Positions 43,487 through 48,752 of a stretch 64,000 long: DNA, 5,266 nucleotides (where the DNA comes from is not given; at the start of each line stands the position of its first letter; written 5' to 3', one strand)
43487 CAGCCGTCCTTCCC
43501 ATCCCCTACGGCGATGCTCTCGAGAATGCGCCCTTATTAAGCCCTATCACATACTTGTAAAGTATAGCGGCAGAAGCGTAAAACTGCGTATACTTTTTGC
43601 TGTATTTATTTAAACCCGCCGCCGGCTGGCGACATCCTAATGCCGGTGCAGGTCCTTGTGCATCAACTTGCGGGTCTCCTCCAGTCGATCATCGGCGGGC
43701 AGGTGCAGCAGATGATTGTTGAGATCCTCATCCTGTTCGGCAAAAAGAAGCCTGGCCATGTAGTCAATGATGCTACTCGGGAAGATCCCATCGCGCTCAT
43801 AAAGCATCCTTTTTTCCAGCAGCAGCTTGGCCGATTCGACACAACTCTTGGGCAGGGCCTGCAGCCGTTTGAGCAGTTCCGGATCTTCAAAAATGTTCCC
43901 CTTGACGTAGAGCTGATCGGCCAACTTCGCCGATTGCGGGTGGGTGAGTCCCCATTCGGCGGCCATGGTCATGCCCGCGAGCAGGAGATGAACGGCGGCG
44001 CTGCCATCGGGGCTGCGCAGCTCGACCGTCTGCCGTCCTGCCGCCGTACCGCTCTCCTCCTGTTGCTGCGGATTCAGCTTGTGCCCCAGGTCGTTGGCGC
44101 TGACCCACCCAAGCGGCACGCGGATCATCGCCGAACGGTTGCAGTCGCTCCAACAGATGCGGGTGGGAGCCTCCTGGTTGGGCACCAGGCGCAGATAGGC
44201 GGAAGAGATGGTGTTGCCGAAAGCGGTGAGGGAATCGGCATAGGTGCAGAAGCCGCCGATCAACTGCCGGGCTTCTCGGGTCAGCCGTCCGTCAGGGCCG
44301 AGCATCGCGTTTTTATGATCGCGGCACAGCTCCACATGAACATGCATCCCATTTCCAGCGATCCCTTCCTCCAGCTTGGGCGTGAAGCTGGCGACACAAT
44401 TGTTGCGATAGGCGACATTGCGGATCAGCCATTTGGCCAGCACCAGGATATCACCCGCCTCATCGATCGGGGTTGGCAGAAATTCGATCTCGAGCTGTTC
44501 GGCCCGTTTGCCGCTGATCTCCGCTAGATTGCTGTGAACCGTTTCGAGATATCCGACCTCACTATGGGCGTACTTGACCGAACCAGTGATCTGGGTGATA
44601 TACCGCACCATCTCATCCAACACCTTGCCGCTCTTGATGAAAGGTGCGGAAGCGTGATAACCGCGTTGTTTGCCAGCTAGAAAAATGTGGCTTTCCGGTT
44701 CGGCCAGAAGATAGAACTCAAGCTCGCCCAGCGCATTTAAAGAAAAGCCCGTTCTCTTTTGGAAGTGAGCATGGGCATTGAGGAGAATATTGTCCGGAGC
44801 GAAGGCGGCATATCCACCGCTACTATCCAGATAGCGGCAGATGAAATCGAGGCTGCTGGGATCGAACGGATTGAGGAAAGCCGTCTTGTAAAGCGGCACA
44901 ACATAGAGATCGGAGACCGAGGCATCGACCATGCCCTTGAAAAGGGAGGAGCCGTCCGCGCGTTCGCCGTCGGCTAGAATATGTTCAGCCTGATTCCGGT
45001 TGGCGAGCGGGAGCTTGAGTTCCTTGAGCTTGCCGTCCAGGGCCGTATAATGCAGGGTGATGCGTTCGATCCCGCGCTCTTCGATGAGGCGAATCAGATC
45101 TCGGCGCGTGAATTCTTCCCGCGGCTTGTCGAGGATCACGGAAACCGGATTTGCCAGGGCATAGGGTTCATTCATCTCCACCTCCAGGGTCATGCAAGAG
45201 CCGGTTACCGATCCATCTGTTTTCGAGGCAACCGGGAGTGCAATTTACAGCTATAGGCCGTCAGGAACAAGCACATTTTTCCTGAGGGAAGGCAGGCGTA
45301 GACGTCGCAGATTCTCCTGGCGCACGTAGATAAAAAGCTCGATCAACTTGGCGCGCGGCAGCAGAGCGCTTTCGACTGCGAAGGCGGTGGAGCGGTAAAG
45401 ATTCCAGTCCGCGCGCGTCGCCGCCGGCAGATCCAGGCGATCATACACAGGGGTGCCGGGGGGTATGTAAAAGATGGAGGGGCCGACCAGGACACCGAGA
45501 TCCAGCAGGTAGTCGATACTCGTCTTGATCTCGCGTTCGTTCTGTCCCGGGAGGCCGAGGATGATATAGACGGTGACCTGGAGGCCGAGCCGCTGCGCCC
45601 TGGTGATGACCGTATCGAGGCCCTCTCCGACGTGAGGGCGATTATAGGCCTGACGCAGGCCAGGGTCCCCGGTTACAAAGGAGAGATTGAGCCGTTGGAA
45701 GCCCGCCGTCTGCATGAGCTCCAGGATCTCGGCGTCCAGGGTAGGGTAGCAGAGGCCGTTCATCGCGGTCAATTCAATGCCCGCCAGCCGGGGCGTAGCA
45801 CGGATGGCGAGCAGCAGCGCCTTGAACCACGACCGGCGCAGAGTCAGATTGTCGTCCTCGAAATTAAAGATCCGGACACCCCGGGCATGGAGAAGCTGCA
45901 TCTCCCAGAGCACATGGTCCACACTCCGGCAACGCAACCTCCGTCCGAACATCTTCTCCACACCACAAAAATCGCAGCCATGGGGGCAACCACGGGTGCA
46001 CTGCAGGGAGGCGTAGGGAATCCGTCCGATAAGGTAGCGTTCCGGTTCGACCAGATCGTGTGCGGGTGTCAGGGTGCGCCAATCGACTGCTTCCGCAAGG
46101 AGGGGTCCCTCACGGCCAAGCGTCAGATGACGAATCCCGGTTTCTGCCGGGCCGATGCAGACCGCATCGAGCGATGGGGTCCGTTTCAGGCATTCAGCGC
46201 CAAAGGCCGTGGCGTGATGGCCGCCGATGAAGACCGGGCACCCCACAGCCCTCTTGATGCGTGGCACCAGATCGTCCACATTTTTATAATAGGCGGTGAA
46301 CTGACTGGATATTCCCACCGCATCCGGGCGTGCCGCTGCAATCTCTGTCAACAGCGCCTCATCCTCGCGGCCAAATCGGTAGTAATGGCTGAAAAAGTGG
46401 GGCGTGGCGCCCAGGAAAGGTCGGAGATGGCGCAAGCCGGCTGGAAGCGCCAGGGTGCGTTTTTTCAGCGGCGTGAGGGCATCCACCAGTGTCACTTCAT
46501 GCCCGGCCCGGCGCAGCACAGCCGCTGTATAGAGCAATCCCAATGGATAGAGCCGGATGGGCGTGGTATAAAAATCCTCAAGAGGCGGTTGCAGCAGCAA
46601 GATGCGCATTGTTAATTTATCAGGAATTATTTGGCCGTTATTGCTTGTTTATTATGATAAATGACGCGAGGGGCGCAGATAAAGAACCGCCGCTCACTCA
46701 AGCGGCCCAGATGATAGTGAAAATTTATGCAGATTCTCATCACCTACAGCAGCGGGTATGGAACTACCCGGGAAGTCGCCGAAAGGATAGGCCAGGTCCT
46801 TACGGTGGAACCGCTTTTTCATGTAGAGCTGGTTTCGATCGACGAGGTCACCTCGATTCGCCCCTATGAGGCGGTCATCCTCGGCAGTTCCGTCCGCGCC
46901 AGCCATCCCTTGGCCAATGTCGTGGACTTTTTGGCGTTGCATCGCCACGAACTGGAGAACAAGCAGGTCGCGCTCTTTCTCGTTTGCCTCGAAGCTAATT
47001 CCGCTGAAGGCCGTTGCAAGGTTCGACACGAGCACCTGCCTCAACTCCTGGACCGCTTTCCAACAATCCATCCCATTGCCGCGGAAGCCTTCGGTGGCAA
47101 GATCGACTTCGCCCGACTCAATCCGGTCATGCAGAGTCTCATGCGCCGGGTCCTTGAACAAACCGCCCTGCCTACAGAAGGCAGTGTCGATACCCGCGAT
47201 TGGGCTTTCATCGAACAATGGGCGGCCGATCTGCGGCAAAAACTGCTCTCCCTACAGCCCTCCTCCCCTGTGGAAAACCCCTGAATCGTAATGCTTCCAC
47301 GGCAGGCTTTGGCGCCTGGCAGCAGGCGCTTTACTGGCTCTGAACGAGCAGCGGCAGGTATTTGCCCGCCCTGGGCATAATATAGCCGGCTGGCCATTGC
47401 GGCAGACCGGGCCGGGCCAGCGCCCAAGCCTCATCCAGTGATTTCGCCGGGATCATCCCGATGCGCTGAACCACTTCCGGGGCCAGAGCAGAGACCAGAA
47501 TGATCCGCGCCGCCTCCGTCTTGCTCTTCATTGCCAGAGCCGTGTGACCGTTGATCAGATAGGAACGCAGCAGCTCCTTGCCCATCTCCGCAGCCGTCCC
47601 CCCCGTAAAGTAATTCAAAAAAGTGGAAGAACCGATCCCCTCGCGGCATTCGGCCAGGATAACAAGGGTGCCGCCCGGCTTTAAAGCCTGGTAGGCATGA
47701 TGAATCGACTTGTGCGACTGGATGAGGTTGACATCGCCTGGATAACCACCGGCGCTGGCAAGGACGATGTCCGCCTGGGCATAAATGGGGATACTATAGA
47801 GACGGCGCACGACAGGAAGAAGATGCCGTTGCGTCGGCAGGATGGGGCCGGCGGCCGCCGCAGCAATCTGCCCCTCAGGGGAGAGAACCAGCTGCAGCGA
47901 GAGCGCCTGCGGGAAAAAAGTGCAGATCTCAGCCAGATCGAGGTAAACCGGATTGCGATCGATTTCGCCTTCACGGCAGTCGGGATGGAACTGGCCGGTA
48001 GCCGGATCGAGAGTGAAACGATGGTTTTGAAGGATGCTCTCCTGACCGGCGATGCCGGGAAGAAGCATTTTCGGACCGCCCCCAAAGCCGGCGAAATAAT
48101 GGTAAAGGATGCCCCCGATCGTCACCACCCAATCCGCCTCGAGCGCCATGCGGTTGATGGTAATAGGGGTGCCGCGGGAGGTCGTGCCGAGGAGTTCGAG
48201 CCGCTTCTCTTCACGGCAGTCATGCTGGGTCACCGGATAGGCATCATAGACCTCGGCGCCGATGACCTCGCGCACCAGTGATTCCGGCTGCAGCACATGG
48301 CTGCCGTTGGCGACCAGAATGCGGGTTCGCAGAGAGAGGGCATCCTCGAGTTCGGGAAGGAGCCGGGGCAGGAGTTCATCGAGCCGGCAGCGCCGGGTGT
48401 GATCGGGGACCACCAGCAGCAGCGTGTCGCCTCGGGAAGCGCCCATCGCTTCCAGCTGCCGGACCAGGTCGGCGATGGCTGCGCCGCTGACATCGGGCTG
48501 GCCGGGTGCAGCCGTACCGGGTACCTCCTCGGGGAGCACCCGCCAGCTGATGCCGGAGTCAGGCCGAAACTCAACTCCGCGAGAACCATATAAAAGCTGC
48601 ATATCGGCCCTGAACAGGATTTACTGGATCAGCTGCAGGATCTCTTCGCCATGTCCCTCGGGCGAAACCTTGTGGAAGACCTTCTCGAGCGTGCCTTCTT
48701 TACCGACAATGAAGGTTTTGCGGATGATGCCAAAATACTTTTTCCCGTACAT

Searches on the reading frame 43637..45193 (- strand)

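Call 69: search_protein_families(library=pfam, proteins=[window:43637-45193:-], max_evalue=0.001)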
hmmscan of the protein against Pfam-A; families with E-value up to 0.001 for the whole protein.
window:43637-45193:- (518 aa): 2 families
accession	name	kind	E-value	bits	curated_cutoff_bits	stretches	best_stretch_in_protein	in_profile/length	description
PF00120.29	Gln-synt_C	-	3.6e-46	158.2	24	1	135-481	6-323/344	Glutamine synthetase, catalytic domain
PF03951.24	Gln-synt_N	-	1.5e-09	37.8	33.4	1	42-123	2-81/82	Glutamine synthetase, beta-Grasp domain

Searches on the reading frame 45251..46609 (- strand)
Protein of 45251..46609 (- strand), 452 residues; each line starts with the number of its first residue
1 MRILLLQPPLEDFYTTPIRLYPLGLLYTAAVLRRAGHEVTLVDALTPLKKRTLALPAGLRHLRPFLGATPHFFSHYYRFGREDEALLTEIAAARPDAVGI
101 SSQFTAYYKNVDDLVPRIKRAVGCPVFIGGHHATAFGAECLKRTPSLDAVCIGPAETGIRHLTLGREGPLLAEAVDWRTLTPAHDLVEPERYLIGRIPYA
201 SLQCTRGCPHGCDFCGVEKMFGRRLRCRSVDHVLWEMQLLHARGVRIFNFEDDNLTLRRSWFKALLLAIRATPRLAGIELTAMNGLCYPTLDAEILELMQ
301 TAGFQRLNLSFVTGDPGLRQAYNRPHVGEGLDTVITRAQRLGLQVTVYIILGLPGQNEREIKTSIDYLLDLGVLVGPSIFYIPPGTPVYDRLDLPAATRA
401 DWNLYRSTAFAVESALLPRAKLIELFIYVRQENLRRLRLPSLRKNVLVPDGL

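Call 69: search_protein_families(library=pfam, proteins=[window:45251-46609:-], max_evalue=0.001)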
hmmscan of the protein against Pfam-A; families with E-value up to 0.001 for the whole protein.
window:45251-46609:- (452 aa): 2 families
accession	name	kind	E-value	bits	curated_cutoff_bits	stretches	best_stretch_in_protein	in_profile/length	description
PF04055.27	Radical_SAM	-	2e-19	70.8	29.5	1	204-368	3-166/166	Radical SAM superfamily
PF02310.24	B12-binding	-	8.5e-18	64.8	32.1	1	72-162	29-120/121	B12 binding domain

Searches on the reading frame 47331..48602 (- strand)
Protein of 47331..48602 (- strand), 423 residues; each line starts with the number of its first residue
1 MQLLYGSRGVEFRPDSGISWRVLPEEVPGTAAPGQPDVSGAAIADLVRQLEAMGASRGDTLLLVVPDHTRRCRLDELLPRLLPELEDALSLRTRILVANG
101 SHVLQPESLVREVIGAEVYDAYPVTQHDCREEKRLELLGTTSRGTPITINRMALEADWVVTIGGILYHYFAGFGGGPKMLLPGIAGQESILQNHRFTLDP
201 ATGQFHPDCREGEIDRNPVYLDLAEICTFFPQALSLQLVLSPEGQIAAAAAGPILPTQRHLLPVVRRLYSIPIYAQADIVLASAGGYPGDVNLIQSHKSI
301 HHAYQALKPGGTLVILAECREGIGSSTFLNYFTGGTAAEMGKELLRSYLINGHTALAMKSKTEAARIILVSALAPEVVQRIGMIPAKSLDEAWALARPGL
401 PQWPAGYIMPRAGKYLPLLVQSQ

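Call 69: search_protein_families(library=pfam, proteins=[window:47331-48602:-], max_evalue=0.001)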
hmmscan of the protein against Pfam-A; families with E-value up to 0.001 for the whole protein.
window:47331-48602:- (423 aa): 2 families
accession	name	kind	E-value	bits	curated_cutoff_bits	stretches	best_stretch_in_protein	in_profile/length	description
PF09861.14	Lar_N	-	5.5e-42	143.7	23.3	1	55-200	51-199/204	Lactate racemase N-terminal domain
PF21113.2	LarA_C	-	1.1e-14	55.1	25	1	275-397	4-132/152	Lactate racemase C-terminal domain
